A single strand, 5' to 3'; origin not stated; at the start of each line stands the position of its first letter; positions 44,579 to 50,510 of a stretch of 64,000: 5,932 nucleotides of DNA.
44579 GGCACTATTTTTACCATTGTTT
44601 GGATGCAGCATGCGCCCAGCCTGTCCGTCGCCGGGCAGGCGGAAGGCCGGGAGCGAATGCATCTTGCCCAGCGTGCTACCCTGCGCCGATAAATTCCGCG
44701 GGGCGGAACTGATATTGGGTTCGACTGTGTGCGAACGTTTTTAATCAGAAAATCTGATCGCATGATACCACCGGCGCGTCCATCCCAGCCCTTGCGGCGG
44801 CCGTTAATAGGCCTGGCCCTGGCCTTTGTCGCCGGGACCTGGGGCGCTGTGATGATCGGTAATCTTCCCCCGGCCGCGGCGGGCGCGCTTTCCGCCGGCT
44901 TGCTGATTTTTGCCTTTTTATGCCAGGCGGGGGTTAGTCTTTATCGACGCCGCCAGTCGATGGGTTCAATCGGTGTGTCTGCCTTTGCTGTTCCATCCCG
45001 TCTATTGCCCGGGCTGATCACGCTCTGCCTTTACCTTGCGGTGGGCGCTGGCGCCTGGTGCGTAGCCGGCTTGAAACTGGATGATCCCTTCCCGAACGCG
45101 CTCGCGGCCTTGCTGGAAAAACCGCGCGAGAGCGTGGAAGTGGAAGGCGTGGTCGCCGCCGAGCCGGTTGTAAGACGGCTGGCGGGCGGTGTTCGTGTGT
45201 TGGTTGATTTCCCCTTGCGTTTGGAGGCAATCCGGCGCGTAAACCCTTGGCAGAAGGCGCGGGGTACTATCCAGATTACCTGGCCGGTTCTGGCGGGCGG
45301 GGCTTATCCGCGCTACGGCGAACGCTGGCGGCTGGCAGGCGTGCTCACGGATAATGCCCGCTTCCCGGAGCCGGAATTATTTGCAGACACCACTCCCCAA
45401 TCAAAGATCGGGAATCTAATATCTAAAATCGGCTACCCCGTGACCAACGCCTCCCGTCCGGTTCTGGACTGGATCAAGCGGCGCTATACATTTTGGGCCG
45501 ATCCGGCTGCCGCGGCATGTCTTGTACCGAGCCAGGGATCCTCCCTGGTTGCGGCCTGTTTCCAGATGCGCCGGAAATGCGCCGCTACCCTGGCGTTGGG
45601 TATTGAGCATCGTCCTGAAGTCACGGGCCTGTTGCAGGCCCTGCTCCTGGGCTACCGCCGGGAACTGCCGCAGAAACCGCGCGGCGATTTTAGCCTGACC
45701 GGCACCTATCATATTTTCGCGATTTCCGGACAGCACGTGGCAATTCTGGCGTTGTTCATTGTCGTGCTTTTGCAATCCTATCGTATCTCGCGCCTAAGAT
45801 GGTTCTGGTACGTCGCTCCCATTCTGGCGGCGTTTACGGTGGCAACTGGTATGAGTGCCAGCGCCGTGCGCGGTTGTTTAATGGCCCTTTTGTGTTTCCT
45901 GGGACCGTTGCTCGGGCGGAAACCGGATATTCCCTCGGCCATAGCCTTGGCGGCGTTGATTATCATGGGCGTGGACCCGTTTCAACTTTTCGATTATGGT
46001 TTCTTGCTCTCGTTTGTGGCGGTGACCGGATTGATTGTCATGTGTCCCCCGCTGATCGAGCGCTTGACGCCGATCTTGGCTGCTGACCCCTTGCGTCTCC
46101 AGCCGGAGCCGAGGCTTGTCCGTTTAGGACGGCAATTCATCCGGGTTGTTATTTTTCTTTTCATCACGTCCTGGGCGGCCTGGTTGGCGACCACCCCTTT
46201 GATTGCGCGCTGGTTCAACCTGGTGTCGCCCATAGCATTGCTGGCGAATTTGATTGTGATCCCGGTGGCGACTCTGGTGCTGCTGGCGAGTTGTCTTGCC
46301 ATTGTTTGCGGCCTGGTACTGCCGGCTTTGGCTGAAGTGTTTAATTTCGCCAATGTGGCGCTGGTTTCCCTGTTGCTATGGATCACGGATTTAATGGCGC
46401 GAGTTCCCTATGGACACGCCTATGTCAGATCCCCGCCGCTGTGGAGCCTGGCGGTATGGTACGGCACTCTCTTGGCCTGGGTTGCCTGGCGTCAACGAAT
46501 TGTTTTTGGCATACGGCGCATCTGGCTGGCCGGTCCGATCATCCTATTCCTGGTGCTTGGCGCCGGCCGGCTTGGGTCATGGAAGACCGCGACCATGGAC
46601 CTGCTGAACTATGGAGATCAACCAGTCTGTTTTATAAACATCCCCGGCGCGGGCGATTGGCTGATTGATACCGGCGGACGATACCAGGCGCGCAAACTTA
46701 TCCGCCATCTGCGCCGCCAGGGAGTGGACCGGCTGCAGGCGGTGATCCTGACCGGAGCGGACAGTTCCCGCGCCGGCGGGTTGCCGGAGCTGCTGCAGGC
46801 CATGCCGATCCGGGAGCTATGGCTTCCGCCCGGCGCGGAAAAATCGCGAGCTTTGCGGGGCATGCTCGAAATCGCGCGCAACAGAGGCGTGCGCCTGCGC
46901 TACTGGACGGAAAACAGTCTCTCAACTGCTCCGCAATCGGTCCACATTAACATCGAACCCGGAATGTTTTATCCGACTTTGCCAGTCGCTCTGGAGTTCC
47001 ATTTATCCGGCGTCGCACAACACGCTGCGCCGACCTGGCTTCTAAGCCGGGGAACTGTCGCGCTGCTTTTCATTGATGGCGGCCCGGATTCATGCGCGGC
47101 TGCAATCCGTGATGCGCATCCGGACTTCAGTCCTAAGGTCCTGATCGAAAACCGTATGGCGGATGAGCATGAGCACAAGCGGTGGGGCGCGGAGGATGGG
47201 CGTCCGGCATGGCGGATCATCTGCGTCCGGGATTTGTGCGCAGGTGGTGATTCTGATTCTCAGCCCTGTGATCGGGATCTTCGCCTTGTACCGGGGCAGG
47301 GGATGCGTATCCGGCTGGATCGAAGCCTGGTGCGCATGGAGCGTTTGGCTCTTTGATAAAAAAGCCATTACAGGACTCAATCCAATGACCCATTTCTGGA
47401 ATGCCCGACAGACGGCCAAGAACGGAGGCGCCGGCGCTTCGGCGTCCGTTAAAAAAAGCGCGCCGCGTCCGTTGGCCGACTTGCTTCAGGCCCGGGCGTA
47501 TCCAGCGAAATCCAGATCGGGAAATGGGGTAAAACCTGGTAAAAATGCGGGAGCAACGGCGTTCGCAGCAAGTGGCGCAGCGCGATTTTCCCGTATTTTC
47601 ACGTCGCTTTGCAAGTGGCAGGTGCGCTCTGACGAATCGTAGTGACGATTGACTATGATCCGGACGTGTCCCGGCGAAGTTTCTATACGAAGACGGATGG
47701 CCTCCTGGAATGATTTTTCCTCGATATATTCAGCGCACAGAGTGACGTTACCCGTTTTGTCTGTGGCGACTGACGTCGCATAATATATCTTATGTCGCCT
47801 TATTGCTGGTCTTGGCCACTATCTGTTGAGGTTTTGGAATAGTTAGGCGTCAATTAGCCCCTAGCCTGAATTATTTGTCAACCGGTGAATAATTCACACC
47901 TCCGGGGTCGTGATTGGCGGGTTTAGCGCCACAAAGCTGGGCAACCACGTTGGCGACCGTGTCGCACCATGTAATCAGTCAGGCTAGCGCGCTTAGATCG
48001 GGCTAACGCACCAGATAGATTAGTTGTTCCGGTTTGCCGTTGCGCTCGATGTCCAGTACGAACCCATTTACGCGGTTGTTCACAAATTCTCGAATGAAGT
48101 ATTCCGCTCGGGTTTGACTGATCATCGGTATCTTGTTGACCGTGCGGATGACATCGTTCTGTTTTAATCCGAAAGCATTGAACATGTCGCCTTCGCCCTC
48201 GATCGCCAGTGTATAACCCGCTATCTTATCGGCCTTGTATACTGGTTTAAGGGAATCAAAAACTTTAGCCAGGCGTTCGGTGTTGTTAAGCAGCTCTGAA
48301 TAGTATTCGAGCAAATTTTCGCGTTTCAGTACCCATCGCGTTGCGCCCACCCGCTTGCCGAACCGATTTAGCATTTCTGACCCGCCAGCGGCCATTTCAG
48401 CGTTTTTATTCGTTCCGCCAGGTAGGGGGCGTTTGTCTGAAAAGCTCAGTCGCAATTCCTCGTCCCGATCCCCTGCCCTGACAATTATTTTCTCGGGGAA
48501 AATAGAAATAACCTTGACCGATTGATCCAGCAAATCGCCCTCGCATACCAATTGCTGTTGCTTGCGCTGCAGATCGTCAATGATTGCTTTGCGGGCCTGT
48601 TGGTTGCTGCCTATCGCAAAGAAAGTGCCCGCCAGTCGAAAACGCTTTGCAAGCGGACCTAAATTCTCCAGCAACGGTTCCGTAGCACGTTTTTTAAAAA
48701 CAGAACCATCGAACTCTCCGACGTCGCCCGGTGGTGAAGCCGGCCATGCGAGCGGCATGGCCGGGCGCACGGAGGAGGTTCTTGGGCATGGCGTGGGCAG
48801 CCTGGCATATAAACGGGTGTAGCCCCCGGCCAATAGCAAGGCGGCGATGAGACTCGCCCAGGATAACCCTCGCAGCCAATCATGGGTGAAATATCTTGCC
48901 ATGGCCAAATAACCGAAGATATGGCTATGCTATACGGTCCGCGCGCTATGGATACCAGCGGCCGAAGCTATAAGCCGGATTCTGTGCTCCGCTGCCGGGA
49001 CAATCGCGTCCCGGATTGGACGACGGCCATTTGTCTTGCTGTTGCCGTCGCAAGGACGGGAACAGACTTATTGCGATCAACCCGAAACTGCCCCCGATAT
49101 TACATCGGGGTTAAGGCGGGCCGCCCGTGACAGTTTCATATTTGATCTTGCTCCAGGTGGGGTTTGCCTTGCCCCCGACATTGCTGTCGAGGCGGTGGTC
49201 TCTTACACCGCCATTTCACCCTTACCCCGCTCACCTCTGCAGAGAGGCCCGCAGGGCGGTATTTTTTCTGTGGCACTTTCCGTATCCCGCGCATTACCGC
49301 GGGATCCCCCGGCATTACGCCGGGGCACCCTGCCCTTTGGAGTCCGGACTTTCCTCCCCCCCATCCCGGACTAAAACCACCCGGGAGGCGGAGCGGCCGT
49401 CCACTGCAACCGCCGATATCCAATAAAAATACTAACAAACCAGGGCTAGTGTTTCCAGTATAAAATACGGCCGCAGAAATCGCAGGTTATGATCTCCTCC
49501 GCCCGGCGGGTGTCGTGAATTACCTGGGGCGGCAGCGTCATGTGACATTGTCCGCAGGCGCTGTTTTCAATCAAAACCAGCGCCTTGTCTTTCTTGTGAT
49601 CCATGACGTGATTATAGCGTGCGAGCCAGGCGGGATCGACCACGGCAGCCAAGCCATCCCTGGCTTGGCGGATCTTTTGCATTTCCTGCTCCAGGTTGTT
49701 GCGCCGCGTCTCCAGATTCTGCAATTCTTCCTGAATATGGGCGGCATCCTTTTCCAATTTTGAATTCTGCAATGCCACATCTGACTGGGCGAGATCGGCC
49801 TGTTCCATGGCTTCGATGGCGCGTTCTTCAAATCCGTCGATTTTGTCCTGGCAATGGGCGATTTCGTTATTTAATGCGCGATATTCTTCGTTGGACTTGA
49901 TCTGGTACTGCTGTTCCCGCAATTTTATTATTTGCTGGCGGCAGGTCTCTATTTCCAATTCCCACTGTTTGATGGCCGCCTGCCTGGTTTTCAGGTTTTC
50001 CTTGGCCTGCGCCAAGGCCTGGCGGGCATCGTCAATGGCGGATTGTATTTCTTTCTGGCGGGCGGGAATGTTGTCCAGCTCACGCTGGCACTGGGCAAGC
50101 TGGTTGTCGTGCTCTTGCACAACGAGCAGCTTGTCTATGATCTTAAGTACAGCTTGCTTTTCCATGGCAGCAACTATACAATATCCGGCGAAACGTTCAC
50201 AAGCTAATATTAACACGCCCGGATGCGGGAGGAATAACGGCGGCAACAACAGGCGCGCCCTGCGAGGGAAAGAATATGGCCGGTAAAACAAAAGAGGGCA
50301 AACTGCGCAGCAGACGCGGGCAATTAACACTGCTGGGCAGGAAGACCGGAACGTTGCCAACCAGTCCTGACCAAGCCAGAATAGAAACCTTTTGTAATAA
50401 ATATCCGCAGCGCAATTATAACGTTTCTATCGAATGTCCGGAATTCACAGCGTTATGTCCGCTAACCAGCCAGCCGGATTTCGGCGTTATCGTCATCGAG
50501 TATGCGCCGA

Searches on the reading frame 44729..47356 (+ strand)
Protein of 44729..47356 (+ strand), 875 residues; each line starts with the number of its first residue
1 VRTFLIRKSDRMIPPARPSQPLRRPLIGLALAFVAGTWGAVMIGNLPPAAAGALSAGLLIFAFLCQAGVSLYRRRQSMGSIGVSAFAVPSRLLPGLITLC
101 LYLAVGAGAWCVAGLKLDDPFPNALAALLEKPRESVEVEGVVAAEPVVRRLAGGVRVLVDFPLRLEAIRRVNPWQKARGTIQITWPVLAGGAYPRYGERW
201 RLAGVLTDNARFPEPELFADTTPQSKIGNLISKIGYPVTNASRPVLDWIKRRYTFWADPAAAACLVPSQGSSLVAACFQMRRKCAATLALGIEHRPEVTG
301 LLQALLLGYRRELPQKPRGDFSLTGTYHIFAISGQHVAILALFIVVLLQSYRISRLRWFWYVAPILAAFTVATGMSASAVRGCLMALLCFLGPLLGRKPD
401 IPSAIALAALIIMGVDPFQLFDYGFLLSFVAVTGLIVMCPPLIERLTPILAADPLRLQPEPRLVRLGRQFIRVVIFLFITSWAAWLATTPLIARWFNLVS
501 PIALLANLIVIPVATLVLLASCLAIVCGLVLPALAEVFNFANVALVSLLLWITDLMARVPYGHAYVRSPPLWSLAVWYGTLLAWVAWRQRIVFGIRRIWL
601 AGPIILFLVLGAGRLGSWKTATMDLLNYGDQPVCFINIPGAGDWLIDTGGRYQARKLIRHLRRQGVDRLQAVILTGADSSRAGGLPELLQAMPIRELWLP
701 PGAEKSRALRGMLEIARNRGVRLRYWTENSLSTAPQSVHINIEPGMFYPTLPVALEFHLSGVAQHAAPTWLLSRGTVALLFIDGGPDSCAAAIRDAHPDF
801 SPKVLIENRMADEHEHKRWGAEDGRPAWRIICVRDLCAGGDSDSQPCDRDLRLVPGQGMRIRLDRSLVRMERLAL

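Call 62: search_protein_families(library=pfam, proteins=[window:44729-47356:+], max_evalue=0.00001)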
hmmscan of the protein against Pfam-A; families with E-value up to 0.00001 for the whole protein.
window:44729-47356:+ (875 aa): 2 families
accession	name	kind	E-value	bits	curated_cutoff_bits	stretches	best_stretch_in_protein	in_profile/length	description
PF03772.21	Competence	-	2.2e-54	185.1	23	1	305-590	1-269/270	Competence protein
PF13567.11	DUF4131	-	4.5e-10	39.9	31.6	1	49-208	6-132/165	Domain of unknown function (DUF4131)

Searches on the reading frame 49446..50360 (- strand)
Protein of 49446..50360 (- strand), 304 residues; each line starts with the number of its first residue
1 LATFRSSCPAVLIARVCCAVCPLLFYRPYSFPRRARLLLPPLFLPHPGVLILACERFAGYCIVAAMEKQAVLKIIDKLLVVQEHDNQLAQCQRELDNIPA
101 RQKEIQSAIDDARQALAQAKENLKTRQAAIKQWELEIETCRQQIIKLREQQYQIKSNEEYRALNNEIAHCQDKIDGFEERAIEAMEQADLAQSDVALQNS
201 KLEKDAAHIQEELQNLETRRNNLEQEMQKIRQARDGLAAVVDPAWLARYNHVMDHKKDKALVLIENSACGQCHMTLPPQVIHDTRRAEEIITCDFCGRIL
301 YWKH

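Call 64: search_protein_families(library=pfam, proteins=[window:49446-50360:-], max_evalue=0.00001)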
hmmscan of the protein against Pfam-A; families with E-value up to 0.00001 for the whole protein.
window:49446-50360:- (304 aa): 2 families
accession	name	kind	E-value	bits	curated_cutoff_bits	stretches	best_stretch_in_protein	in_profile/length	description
PF02591.20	Zn_ribbon_9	-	6.4e-12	45.8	29.1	1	268-300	1-33/33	C4-type zinc ribbon domain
PF24481.2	CT398_CC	-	1.2e-10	42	27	1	81-255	1-178/180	CT398-like coiled coil hairpin domain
